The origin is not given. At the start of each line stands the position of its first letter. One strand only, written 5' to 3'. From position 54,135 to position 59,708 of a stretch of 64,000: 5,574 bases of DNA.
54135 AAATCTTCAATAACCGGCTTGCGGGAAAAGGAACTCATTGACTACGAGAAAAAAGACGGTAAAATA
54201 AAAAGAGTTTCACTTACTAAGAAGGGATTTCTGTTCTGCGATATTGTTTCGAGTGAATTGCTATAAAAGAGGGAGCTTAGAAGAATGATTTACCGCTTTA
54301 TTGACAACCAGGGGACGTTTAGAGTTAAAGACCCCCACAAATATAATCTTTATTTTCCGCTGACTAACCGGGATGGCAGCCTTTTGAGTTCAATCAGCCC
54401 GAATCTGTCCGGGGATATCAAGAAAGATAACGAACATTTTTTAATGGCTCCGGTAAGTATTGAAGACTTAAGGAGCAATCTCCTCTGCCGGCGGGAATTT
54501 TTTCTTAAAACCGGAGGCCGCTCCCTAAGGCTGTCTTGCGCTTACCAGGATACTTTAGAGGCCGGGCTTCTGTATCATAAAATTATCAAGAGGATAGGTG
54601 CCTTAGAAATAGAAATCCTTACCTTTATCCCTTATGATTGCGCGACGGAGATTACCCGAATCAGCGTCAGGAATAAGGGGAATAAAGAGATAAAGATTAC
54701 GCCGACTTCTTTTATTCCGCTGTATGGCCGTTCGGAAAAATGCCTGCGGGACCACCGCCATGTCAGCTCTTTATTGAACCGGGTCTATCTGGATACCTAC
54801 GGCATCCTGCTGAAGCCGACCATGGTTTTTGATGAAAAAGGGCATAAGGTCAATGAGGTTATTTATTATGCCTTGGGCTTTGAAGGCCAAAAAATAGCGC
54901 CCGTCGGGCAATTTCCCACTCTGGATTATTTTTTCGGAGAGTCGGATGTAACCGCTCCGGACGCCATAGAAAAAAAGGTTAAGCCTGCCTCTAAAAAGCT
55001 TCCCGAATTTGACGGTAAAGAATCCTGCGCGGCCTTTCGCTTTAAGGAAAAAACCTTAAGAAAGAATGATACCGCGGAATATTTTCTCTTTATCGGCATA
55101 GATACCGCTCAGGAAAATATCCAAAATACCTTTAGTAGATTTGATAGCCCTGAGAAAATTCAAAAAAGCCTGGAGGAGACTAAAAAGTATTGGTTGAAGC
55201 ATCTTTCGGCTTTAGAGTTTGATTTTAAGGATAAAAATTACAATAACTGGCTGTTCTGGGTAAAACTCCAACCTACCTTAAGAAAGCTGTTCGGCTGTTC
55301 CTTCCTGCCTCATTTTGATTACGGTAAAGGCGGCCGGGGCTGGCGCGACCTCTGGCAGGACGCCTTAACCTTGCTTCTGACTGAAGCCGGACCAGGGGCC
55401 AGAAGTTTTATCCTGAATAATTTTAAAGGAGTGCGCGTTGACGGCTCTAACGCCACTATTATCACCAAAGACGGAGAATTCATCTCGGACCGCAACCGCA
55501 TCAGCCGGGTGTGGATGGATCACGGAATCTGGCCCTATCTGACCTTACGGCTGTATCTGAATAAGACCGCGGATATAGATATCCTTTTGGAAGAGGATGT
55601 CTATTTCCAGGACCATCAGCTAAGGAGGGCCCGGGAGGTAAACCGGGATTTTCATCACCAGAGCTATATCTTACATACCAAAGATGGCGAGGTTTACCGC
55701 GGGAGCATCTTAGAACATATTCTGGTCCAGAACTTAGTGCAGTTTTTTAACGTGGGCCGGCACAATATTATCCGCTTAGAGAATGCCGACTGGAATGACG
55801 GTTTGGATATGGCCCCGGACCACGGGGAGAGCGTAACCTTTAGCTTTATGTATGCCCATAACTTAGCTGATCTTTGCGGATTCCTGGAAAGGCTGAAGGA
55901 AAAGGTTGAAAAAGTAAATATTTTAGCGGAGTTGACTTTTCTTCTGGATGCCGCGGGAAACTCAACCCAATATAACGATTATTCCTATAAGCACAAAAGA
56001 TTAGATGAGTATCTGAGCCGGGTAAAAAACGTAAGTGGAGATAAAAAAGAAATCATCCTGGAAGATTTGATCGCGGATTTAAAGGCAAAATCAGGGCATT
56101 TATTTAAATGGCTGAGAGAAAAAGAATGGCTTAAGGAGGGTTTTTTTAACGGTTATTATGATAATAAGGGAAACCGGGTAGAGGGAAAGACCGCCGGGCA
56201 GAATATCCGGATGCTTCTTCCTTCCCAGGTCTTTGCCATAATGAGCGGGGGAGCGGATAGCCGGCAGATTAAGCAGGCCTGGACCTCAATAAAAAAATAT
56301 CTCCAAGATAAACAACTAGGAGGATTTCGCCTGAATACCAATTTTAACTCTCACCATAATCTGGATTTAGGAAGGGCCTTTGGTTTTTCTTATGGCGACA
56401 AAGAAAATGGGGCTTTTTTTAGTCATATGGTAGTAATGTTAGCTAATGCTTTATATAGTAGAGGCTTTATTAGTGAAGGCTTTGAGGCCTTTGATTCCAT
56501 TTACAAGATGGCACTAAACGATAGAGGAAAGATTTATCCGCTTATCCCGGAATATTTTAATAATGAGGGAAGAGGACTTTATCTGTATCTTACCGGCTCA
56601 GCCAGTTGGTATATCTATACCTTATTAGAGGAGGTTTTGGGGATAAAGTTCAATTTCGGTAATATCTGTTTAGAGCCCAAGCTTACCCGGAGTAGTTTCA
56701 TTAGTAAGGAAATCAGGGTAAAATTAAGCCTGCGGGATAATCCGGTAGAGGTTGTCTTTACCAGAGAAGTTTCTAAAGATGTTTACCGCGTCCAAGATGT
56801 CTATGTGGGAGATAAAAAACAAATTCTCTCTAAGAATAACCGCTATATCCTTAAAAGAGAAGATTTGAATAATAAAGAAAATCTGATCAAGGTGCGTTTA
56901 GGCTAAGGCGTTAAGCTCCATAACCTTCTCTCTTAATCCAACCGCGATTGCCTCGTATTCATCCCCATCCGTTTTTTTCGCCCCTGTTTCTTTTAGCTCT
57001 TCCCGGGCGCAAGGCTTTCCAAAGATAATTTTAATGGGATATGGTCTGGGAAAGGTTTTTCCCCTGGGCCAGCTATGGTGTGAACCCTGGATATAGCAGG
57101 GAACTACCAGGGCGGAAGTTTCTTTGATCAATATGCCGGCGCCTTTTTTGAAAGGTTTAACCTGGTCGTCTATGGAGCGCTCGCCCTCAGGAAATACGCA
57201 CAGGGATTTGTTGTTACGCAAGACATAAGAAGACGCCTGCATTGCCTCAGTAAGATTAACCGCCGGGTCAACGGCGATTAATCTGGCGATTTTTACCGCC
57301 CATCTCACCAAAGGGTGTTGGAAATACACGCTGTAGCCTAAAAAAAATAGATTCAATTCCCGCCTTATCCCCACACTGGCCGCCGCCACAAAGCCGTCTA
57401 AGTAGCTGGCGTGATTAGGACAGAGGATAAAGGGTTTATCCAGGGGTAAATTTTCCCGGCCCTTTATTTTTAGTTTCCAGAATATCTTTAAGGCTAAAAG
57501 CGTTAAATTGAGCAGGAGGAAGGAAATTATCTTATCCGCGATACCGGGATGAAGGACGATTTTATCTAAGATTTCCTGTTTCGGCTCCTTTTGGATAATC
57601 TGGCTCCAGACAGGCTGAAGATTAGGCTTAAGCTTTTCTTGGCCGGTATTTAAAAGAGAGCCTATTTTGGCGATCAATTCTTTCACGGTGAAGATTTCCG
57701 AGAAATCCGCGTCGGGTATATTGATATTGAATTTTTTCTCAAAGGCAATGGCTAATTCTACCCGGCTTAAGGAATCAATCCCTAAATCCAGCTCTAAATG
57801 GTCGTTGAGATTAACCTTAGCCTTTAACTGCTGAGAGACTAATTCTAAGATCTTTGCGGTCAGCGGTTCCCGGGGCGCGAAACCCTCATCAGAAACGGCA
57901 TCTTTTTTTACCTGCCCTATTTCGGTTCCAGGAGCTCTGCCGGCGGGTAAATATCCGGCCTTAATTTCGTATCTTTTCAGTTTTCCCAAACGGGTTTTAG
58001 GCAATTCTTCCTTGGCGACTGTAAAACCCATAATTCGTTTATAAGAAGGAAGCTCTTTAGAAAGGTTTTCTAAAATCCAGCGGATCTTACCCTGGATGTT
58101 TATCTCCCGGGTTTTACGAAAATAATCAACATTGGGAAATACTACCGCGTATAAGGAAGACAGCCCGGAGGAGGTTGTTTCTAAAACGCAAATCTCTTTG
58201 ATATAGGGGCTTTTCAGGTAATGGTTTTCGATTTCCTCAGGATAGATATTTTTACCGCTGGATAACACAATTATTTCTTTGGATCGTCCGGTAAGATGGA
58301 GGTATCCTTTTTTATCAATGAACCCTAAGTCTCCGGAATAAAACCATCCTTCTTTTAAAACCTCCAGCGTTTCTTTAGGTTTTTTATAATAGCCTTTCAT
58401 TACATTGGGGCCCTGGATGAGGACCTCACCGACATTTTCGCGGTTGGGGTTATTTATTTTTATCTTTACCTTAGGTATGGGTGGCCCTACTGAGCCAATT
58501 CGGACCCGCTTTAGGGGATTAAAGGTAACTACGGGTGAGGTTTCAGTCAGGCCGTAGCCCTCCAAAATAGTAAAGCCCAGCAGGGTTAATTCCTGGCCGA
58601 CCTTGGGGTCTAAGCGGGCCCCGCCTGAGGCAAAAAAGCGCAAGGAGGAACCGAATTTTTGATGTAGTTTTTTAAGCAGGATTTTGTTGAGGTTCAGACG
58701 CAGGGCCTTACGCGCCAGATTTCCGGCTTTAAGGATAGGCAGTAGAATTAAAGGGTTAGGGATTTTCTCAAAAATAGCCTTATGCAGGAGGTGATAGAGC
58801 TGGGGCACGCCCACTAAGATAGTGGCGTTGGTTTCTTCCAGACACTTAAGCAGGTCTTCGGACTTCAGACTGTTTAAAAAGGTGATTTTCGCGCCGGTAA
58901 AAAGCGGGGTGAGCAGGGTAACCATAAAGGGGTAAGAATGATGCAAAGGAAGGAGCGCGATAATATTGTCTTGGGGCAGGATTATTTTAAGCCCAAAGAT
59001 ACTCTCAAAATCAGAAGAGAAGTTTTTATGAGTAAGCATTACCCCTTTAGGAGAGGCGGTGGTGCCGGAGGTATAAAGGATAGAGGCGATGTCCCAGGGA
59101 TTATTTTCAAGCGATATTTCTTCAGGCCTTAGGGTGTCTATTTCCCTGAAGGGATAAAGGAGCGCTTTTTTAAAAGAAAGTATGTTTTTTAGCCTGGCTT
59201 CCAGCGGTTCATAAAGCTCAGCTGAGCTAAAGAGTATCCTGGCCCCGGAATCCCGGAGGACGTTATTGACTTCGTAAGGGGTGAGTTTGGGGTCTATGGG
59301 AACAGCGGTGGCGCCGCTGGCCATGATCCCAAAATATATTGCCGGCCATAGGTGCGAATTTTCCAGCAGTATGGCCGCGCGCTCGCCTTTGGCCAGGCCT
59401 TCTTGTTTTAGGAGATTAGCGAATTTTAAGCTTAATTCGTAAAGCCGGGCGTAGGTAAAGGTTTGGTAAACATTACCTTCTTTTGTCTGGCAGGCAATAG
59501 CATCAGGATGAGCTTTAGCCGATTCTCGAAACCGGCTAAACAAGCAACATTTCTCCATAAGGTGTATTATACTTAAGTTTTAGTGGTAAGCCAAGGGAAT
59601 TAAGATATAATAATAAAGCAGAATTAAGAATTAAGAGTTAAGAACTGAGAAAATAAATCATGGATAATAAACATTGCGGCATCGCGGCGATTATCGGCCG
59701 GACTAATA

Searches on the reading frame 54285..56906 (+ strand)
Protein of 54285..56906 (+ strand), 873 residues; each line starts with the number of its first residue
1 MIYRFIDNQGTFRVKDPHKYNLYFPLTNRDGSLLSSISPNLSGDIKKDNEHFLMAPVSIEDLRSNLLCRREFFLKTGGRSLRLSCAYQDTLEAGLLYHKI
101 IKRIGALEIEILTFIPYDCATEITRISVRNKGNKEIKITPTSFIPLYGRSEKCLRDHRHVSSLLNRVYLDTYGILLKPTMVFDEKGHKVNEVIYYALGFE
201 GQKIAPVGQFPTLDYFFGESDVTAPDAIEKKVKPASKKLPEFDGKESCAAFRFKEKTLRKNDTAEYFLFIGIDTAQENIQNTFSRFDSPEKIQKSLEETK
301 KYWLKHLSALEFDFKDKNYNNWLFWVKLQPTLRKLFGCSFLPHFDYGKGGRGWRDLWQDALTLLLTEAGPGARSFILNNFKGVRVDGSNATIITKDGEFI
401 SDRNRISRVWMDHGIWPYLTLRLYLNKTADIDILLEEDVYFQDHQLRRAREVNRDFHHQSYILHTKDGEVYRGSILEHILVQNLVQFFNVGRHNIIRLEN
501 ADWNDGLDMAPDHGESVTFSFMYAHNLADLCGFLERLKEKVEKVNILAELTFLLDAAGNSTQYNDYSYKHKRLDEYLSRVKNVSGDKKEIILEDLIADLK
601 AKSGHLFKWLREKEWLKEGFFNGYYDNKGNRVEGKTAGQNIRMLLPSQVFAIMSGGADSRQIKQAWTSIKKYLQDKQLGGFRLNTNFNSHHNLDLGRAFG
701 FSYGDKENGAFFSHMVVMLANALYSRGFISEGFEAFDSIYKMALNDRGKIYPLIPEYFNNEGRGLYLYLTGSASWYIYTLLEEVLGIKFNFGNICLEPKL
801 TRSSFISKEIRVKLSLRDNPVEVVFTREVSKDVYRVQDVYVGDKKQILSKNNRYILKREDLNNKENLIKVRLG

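Call 38: search_protein_families(library=pfam, proteins=[window:54285-56906:+], max_evalue=0.0001)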
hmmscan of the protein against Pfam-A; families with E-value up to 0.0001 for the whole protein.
window:54285-56906:+ (873 aa): 2 families
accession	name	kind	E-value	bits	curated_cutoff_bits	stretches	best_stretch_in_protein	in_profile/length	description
PF17167.11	Glyco_hydro_94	-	2.4e-26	92.9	27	2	603-786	232-420/420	Glycosyl hydrolase 94 superfamily, catalytic domain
PF06165.18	GH94_b-supersand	-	1.9e-05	24.7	23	1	92-270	81-250/251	Glycosyl hydrolase 94, supersandwich domain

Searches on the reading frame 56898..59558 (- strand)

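Call 38: search_protein_families(library=pfam, proteins=[window:56898-59558:-], max_evalue=0.0001)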
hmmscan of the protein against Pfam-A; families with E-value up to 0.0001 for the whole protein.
window:56898-59558:- (886 aa): 3 families
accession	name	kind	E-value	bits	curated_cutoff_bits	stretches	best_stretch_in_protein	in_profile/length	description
PF00501.34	AMP-binding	-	7.5e-81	272.3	29.9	1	10-391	1-384/384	AMP-binding enzyme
PF01553.26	Acyltransferase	-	5.3e-23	81.7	23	1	696-823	2-131/132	Acyltransferase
PF00550.31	PP-binding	-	1.9e-10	41.3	20.8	1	569-630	2-65/67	Phosphopantetheine attachment site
